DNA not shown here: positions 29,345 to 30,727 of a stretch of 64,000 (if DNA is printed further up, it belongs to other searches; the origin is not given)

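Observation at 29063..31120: Compact HTH(XRE)-CheW-HDOD-CheY cassette with no kinase, MCP or CheA in reach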

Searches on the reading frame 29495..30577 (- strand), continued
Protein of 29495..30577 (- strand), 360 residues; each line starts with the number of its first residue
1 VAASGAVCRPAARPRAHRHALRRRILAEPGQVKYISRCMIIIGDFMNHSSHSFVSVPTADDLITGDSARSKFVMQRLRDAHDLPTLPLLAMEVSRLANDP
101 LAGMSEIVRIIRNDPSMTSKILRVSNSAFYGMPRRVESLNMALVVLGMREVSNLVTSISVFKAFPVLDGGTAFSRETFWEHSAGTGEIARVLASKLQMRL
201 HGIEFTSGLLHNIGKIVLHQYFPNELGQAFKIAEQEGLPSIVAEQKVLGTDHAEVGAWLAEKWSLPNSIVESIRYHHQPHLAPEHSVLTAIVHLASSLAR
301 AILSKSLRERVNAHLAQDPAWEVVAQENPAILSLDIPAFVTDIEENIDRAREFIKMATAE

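Call 41: search_solved_structures(query=window:29495-30442:-, max_evalue=0.001, show_alignments=3)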
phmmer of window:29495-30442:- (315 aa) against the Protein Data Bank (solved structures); distinct sequences matched with E-value up to 0.001: 8.
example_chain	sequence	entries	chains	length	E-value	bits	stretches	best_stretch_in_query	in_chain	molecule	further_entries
3hc1_A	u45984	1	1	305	3.1e-31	111.9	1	30-280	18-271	uncharacterized HDOD domain protein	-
3mem_A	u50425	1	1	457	1.9e-26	96.3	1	28-253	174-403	Putative signal transduction protein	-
3m1t_A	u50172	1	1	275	4.8e-25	91.6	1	32-254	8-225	Putative phosphohydrolase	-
9qzk_A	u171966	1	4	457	6.5e-24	87.9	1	25-255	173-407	HDOD domain-containing protein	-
3p3q_A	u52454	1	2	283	4.5e-16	62.2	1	37-240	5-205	MmoQ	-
3ljx_A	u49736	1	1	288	5.1e-16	62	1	36-241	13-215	MmoQ Response regulator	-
1vqr_A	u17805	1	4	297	3.4e-15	59.3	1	34-241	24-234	hypothetical protein Cj0248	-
3i7a_A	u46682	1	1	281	1.2e-11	47.6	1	30-172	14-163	Putative metal-dependent phosphohydrolase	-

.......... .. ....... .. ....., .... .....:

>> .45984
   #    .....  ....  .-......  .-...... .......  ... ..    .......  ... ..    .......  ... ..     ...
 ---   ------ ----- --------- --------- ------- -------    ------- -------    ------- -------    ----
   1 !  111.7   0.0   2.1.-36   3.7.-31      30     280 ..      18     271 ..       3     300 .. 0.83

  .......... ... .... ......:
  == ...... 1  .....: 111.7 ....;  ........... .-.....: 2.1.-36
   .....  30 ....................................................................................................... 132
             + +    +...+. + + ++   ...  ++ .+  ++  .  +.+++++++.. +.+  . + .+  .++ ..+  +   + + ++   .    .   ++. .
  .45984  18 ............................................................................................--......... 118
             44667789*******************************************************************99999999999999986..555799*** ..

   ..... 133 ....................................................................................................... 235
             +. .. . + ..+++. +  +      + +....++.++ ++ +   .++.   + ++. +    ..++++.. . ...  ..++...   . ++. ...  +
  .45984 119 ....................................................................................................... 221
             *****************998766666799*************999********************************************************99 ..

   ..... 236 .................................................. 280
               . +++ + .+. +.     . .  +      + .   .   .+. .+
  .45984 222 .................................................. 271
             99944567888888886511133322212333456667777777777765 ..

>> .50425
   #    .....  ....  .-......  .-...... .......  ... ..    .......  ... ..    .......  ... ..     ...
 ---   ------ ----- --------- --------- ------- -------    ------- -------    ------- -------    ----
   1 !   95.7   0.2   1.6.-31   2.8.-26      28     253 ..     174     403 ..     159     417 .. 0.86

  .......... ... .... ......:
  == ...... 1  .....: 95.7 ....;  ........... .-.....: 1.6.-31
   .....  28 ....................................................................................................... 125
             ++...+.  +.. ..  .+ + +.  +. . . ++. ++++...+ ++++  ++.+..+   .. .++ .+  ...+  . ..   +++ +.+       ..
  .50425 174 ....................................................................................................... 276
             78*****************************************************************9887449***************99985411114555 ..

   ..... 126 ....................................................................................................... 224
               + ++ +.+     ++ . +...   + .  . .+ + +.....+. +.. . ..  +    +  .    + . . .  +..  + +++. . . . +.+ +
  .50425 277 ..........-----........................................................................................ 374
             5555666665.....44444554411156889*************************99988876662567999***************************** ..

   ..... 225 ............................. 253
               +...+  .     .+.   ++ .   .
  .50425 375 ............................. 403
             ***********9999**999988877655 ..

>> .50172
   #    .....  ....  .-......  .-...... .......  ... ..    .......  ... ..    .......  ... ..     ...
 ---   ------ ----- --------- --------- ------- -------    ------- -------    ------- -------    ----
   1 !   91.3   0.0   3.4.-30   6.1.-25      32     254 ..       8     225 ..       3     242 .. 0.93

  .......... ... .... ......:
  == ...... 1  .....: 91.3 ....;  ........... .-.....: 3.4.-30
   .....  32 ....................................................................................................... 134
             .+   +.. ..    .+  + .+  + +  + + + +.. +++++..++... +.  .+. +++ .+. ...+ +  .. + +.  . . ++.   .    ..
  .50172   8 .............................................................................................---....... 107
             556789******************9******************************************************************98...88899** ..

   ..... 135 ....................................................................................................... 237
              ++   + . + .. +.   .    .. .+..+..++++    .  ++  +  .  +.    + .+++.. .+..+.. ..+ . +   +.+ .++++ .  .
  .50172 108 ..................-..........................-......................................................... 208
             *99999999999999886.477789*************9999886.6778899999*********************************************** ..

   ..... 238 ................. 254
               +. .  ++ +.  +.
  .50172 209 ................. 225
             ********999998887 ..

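Call 43: find_encoding_contigs(protein=P0243, flank=7000, max_places=1)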
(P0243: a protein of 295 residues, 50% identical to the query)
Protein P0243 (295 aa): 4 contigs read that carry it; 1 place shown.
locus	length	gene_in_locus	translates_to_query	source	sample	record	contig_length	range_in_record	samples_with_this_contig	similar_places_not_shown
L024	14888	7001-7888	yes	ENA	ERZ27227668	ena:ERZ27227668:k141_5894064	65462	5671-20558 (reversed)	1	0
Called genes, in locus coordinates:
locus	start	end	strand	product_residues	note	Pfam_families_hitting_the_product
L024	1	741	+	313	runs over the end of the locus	PF01515:PTA_PTB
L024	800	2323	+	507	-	PF18962:Por_Secre_tail (weak)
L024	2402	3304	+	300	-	PF04343:DUF488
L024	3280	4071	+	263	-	-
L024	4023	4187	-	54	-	-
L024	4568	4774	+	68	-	PF15731:MqsA_antitoxin, PF01381:HTH_3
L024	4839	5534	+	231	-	-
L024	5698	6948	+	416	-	PF02985:HEAT (faint), PF03130:HEAT_PBS (faint), PF13646:HEAT_2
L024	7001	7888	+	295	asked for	PF08668:HDOD, PF01966:HD (weak)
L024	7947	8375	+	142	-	PF01627:Hpt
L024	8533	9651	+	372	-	PF00072:Response_reg, PF01339:CheB_methylest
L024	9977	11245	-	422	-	PF13439:Glyco_transf_4 (faint), PF00534:Glycos_transf_1, PF13692:Glyco_trans_1_4, PF13524:Glyco_trans_1_2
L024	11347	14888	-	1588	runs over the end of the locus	PF08126:Propeptide_C25, PF01364:Peptidase_C25, PF06119:NIDO (faint)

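Call 44: find_encoding_contigs(protein=P0248, flank=7000, max_places=1)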
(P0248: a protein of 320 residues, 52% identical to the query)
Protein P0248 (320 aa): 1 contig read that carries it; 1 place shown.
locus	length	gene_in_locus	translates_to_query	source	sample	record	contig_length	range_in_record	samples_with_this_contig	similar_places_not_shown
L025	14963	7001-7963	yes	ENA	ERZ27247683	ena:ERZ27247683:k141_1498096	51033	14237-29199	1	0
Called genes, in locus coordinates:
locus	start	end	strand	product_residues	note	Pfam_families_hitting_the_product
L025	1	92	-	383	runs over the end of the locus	PF00155:Aminotran_1_2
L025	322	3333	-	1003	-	PF04313:HSDR_N (faint), PF02384:N6_Mtase, PF01170:UPF0020 (faint), PF20473:MmeI_Mtase, PF07669:Eco57I, PF02384:N6_Mtase (weak), PF12950:TaqI_C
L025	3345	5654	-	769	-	PF07228:SpoIIE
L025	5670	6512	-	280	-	PF01678:DAP_epimerase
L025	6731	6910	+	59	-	PF15731:MqsA_antitoxin, PF12844:HTH_19 (weak), PF13560:HTH_31 (weak), PF01381:HTH_3, PF13443:HTH_26 (weak), PF22495:HTH_92 (weak)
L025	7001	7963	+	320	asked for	PF08668:HDOD, PF01966:HD (weak)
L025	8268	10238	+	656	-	PF13884:Peptidase_S74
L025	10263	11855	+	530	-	-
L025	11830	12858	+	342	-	PF13884:Peptidase_S74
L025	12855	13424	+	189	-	-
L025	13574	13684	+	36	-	-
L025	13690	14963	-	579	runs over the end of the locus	-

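Call 45: find_encoding_contigs(protein=P0283, flank=7000, max_places=1)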
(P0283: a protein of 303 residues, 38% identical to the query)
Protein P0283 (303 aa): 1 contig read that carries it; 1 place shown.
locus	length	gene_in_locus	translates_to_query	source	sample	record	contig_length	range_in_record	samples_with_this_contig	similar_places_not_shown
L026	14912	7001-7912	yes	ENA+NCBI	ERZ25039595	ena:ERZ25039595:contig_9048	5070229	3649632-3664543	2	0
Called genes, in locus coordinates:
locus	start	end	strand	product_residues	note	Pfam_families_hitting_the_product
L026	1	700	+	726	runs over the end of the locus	PF12437:GSIII_N, PF00120:Gln-synt_C, PF18318:Gln-synt_C-ter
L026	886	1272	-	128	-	PF04972:BON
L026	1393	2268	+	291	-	PF00106:adh_short (faint), PF01073:3Beta_HSD (weak), PF01370:Epimerase, PF02254:TrkA_N (faint), PF05368:NmrA, PF13460:NAD_binding_10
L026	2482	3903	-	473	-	PF03951:Gln-synt_N, PF00120:Gln-synt_C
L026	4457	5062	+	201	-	-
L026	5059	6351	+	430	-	PF05090:HTTM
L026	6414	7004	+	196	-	PF03975:CheD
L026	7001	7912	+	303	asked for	PF08668:HDOD, PF01966:HD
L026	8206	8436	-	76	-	PF09720:Unstab_antitox (weak)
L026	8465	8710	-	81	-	PF09720:Unstab_antitox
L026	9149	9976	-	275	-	PF01906:YbjQ_1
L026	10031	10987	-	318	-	PF01906:YbjQ_1 (faint)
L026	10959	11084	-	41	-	-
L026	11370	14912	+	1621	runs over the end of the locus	PF04389:Peptidase_M28, PF02687:FtsX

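Call 69: search_protein_families(library=padloc, proteins=[window:29495-30442:-], max_evalue=0.001)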
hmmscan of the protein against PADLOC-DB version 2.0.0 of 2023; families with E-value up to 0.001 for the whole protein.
window:29495-30442:- (315 aa): 1 family
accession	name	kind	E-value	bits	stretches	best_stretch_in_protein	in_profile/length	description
PDLC01254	Cas3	-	2.8e-05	22.4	1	130-242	6-90/164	CAS-I; effector_G3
